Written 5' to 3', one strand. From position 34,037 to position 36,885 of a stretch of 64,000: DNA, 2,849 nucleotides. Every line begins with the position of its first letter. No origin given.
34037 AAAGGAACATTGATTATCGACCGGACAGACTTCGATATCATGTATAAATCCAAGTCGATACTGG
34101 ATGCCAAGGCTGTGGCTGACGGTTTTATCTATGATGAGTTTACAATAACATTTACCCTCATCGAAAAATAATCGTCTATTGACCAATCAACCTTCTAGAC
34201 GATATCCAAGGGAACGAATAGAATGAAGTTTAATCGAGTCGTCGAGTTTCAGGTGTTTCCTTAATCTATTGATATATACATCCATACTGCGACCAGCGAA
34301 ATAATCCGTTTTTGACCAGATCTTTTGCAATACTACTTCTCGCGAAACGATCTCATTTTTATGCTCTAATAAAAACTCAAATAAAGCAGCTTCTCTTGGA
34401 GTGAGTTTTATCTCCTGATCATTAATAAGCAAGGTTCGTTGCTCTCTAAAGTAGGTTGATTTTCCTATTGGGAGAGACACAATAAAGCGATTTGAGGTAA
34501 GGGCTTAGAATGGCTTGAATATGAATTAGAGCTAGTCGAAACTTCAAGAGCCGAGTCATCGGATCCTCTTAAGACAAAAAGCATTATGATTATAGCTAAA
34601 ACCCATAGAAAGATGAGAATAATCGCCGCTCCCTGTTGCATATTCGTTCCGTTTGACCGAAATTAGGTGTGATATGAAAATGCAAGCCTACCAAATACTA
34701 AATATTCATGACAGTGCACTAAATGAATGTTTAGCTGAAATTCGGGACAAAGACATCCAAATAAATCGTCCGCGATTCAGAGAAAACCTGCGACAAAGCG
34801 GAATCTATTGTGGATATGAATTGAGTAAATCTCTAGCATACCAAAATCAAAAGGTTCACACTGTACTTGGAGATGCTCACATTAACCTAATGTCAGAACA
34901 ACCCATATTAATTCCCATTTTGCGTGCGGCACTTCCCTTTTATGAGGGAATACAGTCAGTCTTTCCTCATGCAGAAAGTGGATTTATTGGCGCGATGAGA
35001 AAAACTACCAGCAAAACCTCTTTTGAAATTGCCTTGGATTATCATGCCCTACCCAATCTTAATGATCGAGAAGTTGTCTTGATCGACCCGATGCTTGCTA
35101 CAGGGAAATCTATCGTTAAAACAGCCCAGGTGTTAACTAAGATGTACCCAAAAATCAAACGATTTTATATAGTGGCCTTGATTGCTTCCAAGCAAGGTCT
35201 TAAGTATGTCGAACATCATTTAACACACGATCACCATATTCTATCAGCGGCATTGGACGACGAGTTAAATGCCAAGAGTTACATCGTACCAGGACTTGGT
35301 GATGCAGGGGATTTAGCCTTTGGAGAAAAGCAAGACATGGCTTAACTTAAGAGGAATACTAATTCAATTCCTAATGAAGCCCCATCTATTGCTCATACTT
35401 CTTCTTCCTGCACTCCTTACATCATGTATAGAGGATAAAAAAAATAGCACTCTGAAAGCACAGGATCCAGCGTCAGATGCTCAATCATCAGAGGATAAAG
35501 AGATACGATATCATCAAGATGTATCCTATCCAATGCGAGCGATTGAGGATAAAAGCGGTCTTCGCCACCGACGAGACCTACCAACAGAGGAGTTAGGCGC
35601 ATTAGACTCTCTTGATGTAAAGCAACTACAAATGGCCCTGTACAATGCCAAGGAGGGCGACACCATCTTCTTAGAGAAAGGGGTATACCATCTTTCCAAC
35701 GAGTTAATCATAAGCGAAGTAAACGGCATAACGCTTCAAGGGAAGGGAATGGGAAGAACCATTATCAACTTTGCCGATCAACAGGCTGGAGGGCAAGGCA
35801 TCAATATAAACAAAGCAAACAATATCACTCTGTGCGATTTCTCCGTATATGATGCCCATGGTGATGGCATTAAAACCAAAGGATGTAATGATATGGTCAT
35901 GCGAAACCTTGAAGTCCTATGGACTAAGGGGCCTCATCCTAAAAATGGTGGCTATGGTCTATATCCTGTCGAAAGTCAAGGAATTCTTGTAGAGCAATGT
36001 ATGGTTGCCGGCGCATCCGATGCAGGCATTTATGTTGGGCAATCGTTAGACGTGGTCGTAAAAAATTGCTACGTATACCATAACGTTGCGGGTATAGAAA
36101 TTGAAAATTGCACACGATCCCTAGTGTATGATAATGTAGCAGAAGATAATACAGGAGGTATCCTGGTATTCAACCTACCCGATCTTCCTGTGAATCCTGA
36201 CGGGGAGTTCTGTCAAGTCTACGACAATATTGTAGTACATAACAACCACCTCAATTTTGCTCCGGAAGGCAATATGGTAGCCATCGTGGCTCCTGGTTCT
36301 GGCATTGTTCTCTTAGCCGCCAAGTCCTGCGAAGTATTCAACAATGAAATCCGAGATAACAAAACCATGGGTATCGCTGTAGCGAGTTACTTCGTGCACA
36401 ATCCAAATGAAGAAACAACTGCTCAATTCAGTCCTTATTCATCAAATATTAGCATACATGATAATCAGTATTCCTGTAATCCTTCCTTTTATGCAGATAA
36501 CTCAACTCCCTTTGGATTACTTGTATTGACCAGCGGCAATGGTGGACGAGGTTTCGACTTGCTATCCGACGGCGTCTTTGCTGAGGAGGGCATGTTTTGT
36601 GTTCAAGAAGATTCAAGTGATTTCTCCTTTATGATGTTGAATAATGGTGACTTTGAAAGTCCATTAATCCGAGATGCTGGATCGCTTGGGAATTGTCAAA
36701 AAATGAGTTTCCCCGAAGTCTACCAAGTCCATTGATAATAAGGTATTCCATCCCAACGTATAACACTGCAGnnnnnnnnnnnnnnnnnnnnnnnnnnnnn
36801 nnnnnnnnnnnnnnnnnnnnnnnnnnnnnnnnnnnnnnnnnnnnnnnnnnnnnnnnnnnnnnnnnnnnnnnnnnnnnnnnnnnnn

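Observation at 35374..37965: Lipoprotein pair of unknown function: parallel beta-helix protein + diheme c-type cytochrome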

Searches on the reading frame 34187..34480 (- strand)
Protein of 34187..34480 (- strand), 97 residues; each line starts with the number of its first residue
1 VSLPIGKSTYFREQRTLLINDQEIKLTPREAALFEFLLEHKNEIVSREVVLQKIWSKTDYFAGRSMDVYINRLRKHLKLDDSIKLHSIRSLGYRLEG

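Call 26: search_protein_families(library=pfam, proteins=[window:34187-34480:-], max_evalue=0.001)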
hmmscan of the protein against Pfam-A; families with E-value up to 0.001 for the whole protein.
window:34187-34480:- (97 aa): 1 family
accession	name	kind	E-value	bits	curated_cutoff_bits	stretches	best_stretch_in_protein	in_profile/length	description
PF00486.34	Trans_reg_C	-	1.7e-19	70.1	26.2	1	21-95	1-77/77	Transcriptional regulatory protein, C terminal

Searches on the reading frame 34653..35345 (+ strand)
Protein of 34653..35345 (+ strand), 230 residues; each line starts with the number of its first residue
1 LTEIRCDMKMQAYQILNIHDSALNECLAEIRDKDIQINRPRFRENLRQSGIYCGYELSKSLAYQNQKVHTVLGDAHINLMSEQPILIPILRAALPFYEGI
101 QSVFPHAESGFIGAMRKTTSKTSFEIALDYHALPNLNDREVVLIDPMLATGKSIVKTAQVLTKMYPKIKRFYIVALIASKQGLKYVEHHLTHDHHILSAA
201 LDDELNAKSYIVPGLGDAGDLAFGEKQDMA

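Call 26: search_protein_families(library=pfam, proteins=[window:34653-35345:+], max_evalue=0.001)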
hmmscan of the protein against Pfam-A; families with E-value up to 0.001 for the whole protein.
window:34653-35345:+ (230 aa): 4 families
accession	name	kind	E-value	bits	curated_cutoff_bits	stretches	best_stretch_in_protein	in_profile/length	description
PF14681.12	UPRTase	-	2.4e-40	138.7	27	1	21-224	5-205/206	Uracil phosphoribosyltransferase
PF00156.33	Pribosyltran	-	7.4e-10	38.8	26.3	1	78-188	25-135/158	Phosphoribosyl transferase domain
PF24390.1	PRTase-CE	-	5.1e-05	23.7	27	1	129-206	95-176/253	PRTase-CE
PF15609.12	PRTase_2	-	0.00026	21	28.8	1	137-179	118-159/188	Phosphoribosyl transferase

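Call 66: search_protein_families(library=ncbifam, proteins=[window:34653-35345:+], max_evalue=0.00001)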
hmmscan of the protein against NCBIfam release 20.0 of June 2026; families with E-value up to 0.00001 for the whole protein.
window:34653-35345:+ (230 aa): 2 families
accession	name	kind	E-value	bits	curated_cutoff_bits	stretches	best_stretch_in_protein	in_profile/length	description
NF001097.0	PRK00129.1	equivalog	7e-57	192.5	114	1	15-226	4-209/209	uracil phosphoribosyltransferase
TIGR01091.1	upp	equivalog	7.1e-53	179.4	208.35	1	17-226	4-207/207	uracil phosphoribosyltransferase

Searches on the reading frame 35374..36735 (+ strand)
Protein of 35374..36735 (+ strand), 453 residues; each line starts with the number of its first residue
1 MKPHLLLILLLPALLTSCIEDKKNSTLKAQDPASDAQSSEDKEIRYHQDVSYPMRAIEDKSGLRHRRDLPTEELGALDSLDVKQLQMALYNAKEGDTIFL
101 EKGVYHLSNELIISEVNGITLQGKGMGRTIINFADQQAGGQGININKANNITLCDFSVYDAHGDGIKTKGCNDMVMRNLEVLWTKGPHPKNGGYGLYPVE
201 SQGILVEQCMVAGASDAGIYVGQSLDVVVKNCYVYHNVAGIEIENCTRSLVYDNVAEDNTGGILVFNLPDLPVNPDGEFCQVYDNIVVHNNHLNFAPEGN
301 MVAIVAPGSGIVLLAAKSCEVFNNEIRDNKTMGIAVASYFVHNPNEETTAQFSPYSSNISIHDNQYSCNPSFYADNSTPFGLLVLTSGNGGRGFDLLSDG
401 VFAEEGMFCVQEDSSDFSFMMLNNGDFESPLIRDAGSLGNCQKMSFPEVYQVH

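Call 3: search_protein_families(library=ncbifam, proteins=[window:35374-36735:+], max_evalue=0.01)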
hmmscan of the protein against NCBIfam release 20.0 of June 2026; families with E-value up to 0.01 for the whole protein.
window:35374-36735:+ (453 aa): 4 families
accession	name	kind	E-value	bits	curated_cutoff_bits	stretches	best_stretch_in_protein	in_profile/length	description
TIGR03805.1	beta_helix_1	subfamily_domain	8.6e-101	337.1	141.5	1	85-371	1-285/314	parallel beta-helix domain-containing protein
TIGR04247.1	NosD_copper_fam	subfamily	3.4e-10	39.1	300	2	85-215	1-119/377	nitrous oxide reductase family maturation protein NosD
TIGR03804.1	para_beta_helix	repeat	1.6e-05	24.4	19.45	1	218-260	1-43/44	parallel beta-helix repeat protein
NF049898.1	RhamgalacuronBT4146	equivalog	0.0099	14.6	500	0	97-225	81-209/445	rhamnogalacturonidase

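Call 4: search_protein_families(library=pfam, proteins=[window:35374-36735:+], max_evalue=0.01)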
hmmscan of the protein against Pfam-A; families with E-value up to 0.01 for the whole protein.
window:35374-36735:+ (453 aa): 3 families
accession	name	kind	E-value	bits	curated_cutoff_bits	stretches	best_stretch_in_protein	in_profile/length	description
PF13229.12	Beta_helix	-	2e-19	70.2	25.9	2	142-338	2-146/158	Right handed beta helix region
PF05048.19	NosD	-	1.3e-13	51.4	23.6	2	149-367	3-170/212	Periplasmic copper-binding protein (NosD)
PF12708.12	Pect-lyase_RHGA_epim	-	6e-09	36.4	27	1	84-262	20-211/213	Rhamnogalacturonase A/epimerase, pectate lyase-like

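Call 6: search_solved_structures(query=window:35374-36735:+, max_evalue=1, show_alignments=1)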
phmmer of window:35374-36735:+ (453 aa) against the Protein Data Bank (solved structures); distinct sequences matched with E-value up to 1: 0.

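Call 38: search_solved_structures(query=A3, max_evalue=10, show_alignments=4)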
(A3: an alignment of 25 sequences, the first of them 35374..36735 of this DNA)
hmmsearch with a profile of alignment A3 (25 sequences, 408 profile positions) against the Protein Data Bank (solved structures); distinct sequences matched with E-value up to 10: 15.
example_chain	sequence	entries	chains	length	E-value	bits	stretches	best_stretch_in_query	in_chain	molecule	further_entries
3gq7_A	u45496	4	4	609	2e-05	26.8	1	44-218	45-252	Preneck appendage protein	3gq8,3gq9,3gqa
6qz9_A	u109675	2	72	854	3.6e-05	25.9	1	45-216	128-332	Pre-neck appendage protein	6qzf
3suc_A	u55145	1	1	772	3.8e-05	25.9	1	45-218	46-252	Preneck appendage protein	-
7c7d_A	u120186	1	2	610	0.00019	23.6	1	29-97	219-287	alpha-1,3-glucanase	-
9ozd_A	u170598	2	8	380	0.00024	23.2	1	30-113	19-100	Polysaccharide lyase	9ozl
8tne_A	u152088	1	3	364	0.001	21.2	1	43-118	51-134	Pectinesterase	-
7dmk_A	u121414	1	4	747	0.0013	20.8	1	33-130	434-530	BcAlyPL6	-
7bbv_A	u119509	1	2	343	0.0091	18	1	79-130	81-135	Pectate lyase B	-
7jwf_A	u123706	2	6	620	0.018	17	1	82-170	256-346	Glycoside hydrolase family 110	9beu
7jw4_A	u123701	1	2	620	0.022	16.8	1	82-170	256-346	Glycoside hydrolase family 110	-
2inu_A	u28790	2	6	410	0.48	12.4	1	43-80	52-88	Inulin fructotransferase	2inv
5zl5_A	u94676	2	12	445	1.1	11.2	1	46-82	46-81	DFA-IIIase C387A mutant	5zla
9j4i_A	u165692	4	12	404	1.1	11.2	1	44-79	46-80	DFA-III-forming inulin fructotransferase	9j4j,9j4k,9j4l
5zks_A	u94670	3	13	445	1.1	11.1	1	46-82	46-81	DFA-IIIase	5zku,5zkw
5dxi_A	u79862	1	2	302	1.1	11.1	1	128-153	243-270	trehalose-6-phosphate phosphatase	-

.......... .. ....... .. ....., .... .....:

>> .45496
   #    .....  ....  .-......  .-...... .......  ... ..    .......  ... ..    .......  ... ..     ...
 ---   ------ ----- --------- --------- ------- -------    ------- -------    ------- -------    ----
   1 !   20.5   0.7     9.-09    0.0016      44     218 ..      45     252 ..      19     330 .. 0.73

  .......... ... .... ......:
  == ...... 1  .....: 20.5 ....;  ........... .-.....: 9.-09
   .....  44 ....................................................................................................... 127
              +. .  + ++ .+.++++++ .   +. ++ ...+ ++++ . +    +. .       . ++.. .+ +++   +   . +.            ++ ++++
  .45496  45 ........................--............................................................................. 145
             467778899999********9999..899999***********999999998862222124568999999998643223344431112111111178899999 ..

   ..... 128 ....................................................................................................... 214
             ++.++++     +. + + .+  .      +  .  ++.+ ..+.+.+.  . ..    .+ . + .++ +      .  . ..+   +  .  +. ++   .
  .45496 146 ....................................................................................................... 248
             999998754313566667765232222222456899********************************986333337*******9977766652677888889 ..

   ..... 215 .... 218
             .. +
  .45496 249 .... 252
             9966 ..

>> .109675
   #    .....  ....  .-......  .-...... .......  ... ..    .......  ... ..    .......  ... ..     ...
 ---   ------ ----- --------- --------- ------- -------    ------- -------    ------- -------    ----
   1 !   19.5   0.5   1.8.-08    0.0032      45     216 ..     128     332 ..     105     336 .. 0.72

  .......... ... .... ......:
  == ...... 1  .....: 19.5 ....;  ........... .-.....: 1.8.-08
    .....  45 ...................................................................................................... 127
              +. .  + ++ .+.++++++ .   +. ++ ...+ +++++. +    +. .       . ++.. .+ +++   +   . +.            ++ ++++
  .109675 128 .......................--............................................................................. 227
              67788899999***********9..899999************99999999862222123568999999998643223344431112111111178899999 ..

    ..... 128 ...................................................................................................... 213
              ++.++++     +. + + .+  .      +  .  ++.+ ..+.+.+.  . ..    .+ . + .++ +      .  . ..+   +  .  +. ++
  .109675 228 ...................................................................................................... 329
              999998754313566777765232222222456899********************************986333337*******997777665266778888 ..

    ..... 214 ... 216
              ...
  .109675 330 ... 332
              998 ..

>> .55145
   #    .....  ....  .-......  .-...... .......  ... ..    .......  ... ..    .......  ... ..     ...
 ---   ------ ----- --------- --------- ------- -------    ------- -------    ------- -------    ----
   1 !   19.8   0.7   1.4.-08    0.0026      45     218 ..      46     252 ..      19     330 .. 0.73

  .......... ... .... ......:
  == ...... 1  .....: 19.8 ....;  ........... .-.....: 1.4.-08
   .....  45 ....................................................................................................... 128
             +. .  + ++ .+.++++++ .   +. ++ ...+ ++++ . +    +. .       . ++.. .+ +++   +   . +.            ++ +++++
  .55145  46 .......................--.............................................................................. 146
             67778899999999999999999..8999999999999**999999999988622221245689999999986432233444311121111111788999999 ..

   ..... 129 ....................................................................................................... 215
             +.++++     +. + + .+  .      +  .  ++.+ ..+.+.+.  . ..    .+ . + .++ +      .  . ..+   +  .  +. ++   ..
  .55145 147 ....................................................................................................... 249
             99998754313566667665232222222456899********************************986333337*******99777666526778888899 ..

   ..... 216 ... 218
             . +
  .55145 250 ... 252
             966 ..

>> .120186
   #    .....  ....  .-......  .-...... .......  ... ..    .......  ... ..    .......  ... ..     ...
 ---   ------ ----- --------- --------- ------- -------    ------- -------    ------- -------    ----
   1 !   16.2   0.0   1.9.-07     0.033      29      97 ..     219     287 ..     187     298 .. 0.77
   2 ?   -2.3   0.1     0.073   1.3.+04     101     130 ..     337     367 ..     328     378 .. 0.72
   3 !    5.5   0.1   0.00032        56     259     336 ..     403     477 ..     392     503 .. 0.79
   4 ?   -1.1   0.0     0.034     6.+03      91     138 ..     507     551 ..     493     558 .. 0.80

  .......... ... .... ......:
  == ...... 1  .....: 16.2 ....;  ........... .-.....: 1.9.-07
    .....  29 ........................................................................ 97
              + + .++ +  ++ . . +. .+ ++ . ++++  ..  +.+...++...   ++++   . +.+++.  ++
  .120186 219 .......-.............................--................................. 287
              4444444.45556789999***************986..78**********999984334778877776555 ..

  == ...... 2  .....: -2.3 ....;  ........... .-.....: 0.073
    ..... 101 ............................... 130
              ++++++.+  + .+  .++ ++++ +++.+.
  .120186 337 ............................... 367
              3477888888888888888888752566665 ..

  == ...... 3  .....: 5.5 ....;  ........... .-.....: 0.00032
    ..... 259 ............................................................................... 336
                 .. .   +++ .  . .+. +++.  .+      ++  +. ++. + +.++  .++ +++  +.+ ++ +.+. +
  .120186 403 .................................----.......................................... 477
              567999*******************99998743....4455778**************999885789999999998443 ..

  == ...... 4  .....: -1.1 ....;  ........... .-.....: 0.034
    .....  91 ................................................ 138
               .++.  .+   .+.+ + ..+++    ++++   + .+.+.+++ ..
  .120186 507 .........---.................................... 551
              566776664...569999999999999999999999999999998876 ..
